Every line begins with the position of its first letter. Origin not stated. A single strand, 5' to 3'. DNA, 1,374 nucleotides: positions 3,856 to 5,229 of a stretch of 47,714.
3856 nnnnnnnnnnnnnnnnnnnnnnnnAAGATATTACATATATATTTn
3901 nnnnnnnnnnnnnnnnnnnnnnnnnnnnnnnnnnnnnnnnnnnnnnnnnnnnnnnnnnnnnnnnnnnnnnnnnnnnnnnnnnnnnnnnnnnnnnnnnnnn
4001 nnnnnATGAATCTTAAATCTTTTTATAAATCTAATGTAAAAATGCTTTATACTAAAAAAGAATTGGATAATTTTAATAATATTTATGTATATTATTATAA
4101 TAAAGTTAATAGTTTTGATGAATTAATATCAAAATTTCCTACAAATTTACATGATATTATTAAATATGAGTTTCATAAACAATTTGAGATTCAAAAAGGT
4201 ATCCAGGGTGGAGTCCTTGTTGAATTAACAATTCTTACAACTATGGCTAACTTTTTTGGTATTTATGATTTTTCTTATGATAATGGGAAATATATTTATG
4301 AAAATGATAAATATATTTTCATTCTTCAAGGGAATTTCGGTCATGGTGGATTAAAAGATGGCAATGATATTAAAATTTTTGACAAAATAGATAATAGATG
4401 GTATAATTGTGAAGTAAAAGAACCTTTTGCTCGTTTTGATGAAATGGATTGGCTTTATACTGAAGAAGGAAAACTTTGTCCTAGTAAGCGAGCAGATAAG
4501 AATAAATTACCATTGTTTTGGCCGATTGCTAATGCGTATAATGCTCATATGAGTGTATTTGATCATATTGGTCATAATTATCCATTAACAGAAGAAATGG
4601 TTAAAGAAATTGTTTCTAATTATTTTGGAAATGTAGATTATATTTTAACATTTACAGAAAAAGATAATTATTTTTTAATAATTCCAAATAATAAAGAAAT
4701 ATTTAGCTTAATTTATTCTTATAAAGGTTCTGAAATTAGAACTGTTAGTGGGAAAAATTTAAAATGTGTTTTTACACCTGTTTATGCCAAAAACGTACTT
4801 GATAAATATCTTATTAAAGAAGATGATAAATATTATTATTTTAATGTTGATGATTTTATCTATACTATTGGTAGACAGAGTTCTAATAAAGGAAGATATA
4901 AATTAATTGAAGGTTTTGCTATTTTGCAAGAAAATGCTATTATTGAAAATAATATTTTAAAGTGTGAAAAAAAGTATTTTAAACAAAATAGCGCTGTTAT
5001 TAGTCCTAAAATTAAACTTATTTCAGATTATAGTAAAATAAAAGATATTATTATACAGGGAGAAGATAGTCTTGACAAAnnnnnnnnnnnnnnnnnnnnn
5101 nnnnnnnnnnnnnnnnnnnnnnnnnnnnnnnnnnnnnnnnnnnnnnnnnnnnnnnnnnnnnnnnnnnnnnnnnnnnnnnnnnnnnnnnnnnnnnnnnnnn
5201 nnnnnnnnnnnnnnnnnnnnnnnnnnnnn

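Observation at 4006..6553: Putative MmeI-like Type IIG R-M enzyme encoded in two frames, MTase part with TAG codons and no start codon for its conserved N-terminal segment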

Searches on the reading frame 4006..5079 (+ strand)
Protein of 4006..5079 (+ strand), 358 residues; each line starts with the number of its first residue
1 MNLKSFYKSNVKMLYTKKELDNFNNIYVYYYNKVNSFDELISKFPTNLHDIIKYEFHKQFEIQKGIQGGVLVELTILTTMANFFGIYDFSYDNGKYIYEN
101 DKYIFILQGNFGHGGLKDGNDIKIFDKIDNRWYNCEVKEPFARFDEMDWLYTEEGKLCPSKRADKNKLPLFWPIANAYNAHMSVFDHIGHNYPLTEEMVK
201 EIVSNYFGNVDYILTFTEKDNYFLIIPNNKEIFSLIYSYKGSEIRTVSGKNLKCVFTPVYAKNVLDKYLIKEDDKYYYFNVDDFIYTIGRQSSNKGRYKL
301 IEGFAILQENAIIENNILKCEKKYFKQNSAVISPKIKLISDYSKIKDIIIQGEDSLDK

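Call 9: search_protein_families(library=pfam, max_evalue=1, proteins=[window:4006-5079:+])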
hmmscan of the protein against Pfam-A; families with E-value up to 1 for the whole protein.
seq(358 aa): 0 families

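Call 10: search_protein_families(library=ncbifam, max_evalue=1, proteins=[window:4006-5079:+])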
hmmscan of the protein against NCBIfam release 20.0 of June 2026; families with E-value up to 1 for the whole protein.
seq(358 aa): 0 families

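Call 11: search_protein_families(library=padloc, max_evalue=1, proteins=[window:4006-5079:+])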
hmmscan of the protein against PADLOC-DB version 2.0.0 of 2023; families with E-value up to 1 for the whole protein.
seq(358 aa): 1 family
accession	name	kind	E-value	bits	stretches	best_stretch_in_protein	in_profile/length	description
PDLC04208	HEC-01B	-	0.031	12.3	1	188-229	26-67/157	-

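Call 12: find_homologous_proteins(query=window:4006-5079:+)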
Query seq(358 aa) (358 aa): 13 proteins with E <= 0.001 among 1383 candidates.
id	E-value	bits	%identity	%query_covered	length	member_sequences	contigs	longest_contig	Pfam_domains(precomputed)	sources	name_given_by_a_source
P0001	2.2e-225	766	94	100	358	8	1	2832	-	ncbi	-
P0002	1.8e-141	490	63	100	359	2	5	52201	-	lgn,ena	-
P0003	8.2e-135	468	60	100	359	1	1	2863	-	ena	-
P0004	4.7e-133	462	58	100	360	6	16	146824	-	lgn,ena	-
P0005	2.6e-132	460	60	99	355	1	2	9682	-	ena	-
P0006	4.2e-124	433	56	100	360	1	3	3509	-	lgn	-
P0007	5.5e-123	429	57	99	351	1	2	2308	-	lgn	-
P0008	1.6e-120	421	56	100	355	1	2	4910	-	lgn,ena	-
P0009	1.0e-119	418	55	100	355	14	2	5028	-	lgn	-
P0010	1.7e-109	385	63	74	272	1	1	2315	-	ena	-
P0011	4.6e-96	340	49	100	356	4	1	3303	-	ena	-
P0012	2.7e-17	81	30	79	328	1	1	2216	-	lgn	-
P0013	1.1e-16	79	29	73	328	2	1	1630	-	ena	-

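Call 15: find_encoding_contigs(protein=P0004, flank=6000, max_places=4)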
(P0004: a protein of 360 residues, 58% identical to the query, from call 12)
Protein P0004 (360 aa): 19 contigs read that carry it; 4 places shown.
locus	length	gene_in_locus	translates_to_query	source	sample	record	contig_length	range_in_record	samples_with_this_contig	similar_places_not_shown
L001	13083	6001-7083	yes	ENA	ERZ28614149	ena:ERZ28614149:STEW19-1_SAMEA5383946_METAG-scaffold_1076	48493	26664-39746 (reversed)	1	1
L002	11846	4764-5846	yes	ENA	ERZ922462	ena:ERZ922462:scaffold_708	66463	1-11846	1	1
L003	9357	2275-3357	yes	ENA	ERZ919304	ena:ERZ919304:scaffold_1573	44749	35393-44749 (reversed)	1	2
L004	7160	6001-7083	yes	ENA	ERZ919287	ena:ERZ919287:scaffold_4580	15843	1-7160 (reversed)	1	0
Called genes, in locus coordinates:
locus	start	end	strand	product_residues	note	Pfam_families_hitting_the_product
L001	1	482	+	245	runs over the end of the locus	PF01541:GIY-YIG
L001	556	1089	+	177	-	-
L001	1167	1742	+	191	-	-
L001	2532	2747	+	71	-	-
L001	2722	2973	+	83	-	-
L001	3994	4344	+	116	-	-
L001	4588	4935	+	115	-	-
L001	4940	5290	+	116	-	-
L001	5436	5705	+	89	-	-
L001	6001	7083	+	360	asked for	-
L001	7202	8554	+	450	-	PF02384:N6_Mtase, PF13847:Methyltransf_31 (faint), PF07669:Eco57I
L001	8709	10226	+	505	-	PF11443:DUF2828, PF25043:DUF7788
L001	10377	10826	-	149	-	-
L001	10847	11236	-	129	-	-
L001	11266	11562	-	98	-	-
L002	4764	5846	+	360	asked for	-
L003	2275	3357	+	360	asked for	-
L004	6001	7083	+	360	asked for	-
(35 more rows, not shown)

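Call 20: search_solved_structures(query=A2, max_evalue=10)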
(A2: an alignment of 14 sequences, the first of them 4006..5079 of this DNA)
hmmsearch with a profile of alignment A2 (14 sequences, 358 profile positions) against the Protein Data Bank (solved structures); distinct sequences matched with E-value up to 10: 0.

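Call 23: find_encoding_contigs(protein=P0012, flank=5000, max_places=3)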
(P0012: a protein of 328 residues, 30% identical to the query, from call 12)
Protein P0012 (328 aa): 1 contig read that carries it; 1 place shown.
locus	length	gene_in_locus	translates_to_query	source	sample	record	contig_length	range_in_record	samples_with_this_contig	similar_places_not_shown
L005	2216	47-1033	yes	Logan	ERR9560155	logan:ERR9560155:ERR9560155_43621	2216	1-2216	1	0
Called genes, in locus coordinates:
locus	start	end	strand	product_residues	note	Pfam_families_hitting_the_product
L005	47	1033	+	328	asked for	-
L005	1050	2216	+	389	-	?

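Call 24: find_encoding_contigs(protein=P0005, flank=6000, max_places=3)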
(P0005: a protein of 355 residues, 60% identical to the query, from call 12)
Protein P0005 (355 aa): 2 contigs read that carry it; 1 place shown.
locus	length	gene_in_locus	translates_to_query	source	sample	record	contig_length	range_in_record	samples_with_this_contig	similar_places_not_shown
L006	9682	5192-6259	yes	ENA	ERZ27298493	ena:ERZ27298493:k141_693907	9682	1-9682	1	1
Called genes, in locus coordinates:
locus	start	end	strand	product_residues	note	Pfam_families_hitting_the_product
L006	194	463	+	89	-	-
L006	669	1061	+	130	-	-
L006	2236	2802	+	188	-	-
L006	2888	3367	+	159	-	-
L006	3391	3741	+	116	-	-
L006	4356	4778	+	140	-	PF11645:PDDEXK_5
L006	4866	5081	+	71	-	-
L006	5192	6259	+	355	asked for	-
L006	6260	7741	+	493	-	PF02384:N6_Mtase, PF07669:Eco57I (weak)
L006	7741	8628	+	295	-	PF13651:EcoRI_methylase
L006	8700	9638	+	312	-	PF00535:Glycos_transf_2, PF13641:Glyco_tranf_2_3 (faint)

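Call 29: search_protein_families(library=phrogs, max_evalue=0.001, proteins=[window:4006-5079:+])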
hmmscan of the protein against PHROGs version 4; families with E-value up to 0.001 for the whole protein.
window:4006-5079:+ (358 aa): 0 families

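Call 30: predict_structure(alignment_id=A2)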
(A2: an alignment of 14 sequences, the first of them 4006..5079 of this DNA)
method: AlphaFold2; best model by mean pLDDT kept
length: 358 residues; sequences in the alignment: 14
mean_pLDDT: 87.2   pTM: 0.75
mean pLDDT of the five models: 87.2, 84.4, 77.9, 72.4, 69.9
residues with pLDDT >= 90: 202; 70-90: 129; 50-70: 17; < 50: 10
segments of 3 or more residues with pLDDT < 50: 113-116, 354-358
pLDDT, mean of each block of 10 residues (from residue 1): 87 93 94 96 93 95 86 95 95 93 87 50 92 88 80 93 83 89 85 85 80 89 89 85 77 91 96 97 87 74 93 96 94 86 89 51
secondary structure, 60 per line:
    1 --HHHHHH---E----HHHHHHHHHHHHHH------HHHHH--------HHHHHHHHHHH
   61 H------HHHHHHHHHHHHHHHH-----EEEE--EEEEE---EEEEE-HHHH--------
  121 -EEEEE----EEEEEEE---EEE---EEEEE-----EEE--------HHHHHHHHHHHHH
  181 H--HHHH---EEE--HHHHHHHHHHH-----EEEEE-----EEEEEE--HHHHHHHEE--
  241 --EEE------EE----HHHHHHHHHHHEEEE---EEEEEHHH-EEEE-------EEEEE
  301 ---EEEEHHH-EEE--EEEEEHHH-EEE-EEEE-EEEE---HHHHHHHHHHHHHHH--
elements in order: H3-8 H17-30 H37-41 H50-61 H68-83 E89-92 E95-99 E103-107 H109-112 E122-126 E131-137 E141-143 E147-151 E157-159 H168-181 H184-187 E191-193 H196-206 E212-216 E222-227 H230-236 E243-245 H258-268 E269-272 E276-280 E285-288 E296-300 E304-307 E312-314 E317-321 E326-328 E330-333 E335-338 H342-356

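Call 42: search_dna_similar(query=window:4006-5079:+, collection=phages, mode=protein, max_evalue=0.001)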
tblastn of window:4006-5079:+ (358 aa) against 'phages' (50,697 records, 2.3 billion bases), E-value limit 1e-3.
No match.

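Call 43: find_related_loci(query=A2, collection=viral_contigs, flank=4000)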
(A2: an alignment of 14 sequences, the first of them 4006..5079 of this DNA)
Query A2 (358 aa) in viral_contigs; peptide patterns used: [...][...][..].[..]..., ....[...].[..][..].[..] (x = any residue, [..] = any of these).
173 stretches matched a pattern, but none encodes a relative of the query by tblastn (E <= 1e-3).

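Call 44: find_related_loci(query=A2, collection=genome_contigs, flank=4000)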
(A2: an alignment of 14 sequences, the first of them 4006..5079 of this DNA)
Query A2 (358 aa) in genome_contigs; peptide patterns used: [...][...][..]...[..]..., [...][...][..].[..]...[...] (x = any residue, [..] = any of these).
80 stretches matched a pattern; 1 encode a relative of the query (tblastn E <= 1e-3); 1 distinct loci.
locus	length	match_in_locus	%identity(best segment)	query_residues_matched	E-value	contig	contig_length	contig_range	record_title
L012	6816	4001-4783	30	11-272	6e-23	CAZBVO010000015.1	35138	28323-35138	MAG TPA_asm: uncultured Faecalibacterium sp. isolate SRP225648_co1_867 genome assembly, contig: NODE_2385_length_35138_c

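Call 45: find_related_loci(query=A2, collection=metagenome_contigs, flank=4000)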
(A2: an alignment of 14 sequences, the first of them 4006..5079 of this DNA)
Query A2 (358 aa) in metagenome_contigs; peptide patterns used: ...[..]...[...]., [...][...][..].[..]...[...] (x = any residue, [..] = any of these).
217 stretches matched a pattern; 4 encode a relative of the query (tblastn E <= 1e-3); 4 distinct loci.
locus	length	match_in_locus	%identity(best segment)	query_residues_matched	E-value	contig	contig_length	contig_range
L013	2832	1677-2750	94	1-358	0e+0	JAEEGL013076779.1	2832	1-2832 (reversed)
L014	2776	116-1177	54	1-358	4e-130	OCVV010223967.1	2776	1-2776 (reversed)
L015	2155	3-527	66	178-353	8e-80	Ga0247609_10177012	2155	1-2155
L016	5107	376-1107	32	11-258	6e-22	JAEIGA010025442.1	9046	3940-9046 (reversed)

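Call 54: find_encoding_contigs(protein=P0002, flank=10000, max_places=2)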
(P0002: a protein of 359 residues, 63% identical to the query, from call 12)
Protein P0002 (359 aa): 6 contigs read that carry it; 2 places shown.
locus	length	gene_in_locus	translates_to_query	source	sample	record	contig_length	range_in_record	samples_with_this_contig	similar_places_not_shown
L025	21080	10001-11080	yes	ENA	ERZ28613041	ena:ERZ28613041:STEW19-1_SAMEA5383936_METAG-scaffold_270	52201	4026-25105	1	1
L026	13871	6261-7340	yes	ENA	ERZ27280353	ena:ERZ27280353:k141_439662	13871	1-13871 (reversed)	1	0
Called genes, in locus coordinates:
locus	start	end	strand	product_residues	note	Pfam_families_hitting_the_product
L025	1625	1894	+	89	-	-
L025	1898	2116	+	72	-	-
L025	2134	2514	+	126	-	-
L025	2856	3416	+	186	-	-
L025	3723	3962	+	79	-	-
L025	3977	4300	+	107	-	-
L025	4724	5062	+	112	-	-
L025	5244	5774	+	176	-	-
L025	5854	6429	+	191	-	PF13529:Peptidase_C39_2 (weak)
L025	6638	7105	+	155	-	-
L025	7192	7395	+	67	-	-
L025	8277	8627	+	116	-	-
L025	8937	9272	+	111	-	-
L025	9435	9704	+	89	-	-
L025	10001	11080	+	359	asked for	-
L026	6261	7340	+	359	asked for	-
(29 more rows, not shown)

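Call 59: find_encoding_contigs(protein=P0010, flank=3000, max_places=2)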
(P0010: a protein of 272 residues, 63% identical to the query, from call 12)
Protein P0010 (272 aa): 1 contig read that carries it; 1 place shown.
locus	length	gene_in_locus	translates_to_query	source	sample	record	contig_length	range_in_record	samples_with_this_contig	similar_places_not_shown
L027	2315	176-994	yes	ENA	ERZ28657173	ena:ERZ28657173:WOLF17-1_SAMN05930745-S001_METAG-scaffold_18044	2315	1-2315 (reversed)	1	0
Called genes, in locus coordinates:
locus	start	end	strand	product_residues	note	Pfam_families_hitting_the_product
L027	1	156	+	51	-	?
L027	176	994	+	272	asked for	-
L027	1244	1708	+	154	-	-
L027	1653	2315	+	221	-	?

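Call 60: find_encoding_contigs(protein=P0011, flank=3000, max_places=2)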
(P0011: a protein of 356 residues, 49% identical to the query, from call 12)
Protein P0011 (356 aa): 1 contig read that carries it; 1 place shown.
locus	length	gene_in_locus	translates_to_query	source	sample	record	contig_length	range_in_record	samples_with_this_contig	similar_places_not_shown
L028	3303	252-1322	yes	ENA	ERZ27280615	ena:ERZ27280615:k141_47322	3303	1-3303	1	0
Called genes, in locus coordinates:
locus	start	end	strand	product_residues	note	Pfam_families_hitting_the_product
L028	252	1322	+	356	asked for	-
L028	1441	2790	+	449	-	PF02384:N6_Mtase, PF07669:Eco57I (weak)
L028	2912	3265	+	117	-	-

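Call 67: fold_search(model_id=the predicted structure, library=pdb)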
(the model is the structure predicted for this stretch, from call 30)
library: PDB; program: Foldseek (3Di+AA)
matches with E <= 10: 328; with E <= 0.001: 1
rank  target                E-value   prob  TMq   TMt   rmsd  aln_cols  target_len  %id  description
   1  6uke_X                1.5e-07  1.00  0.33  0.44  12.1       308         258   16  HhaI endonuclease in Complex with Iodine-Labelled DNA (released 2019-12-18)
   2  7c7z_A                1.2e-01  0.04  0.09  0.09  17.7       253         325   11  Crystal structure of the flagellar junction protein FlgL from Legionella pneumophila (released 2020-08-12)
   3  1ynm                  1.7e-01  0.13  0.16  0.22   9.4       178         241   13  Crystal structure of restriction endonuclease HinP1I (released 2005-05-03)
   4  7c7z_B                1.7e-01  0.06  0.10  0.11  16.7       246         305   12  Crystal structure of the flagellar junction protein FlgL from Legionella pneumophila (released 2020-08-12)
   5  5yti                  3.0e-01  0.02  0.06  0.07  19.5       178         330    8  Crystal structure of flagellar hook associated protein-3 (HAP-3: Q5ZW61_LEGPH) from Legionella pneumophila (released 2018-01-17)
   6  5wtb_A                5.0e-01  0.02  0.06  0.07  19.2       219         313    9  Complex Structure of Staphylococcus aureus SdrE with human complement factor H (released 2017-07-19)
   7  5eaw_A                5.3e-01  0.04  0.16  0.07  23.2       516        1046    6  Crystal structure of Dna2 nuclease-helicase (released 2015-11-18)
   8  9i2q_E                5.3e-01  0.03  0.08  0.06  21.6       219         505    8  Wzc-K540M-3YE MgADP C1 (released 2025-04-30)
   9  9r2r_B                5.6e-01  0.02  0.06  0.12  20.4       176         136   12  De novo designed M7 protein fold (released 2025-05-14)
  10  9i2q_B                6.6e-01  0.03  0.08  0.06  21.9       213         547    8  Wzc-K540M-3YE MgADP C1 (released 2025-04-30)
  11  9i2q_C                7.4e-01  0.03  0.08  0.06  22.0       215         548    6  Wzc-K540M-3YE MgADP C1 (released 2025-04-30)
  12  5csl_B                7.9e-01  0.03  0.13  0.04  21.2       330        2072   11  Crystal structure of the 500 kD yeast acetyl-CoA carboxylase holoenzyme dimer (released 2015-10-28)
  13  9y49_AE               9.9e-01  0.08  0.11  0.15  15.4       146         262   12  Structure of tuco-tuco ribosome with P/E tRNA and eEF2 (rotated) (released 2026-02-18)
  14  9r68_I                9.9e-01  0.02  0.06  0.04  16.2       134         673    5  CPS secretion pathway Wza-Wzc_C1 (Conf 2) (released 2026-03-04)
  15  1r17_B                9.9e-01  0.01  0.09  0.10  20.2       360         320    8  Crystal Structure Analysis of S.epidermidis adhesin SdrG binding to Fibrinogen (adhesin-ligand complex) (released 2003-10-28)
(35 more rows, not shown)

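Call 82: search_protein_representatives(alignment_id=A2)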
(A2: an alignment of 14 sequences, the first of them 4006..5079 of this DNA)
Query: 14 sequences, 358 profile positions. Proteins with E-value up to 0.001 (for the whole library): 188; up to 1e-10: 153; up to 1e-30: 58. The best 150 are listed.
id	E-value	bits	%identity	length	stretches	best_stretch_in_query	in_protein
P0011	7.0e-153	525.3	-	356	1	1-358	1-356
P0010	8.1e-129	446.2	-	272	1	3-271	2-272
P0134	3.4e-88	312.5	-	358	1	2-351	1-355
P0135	3.0e-83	296.2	-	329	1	11-338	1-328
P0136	5.5e-78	278.9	-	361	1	2-353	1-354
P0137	1.5e-62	228.2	-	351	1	5-349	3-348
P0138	2.2e-61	224.3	-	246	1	11-258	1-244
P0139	2.6e-53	197.7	-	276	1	6-268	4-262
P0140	1.0e-51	192.5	-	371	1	4-347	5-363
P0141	8.3e-47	176.4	-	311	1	49-338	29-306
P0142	2.4e-46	174.9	-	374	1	4-351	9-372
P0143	3.0e-44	167.9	-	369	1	6-350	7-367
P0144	3.1e-43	164.6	-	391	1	4-350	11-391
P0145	5.1e-43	163.9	-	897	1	5-347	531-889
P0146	1.2e-42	162.7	-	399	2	136-345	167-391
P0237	6.2e-21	91.3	-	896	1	4-345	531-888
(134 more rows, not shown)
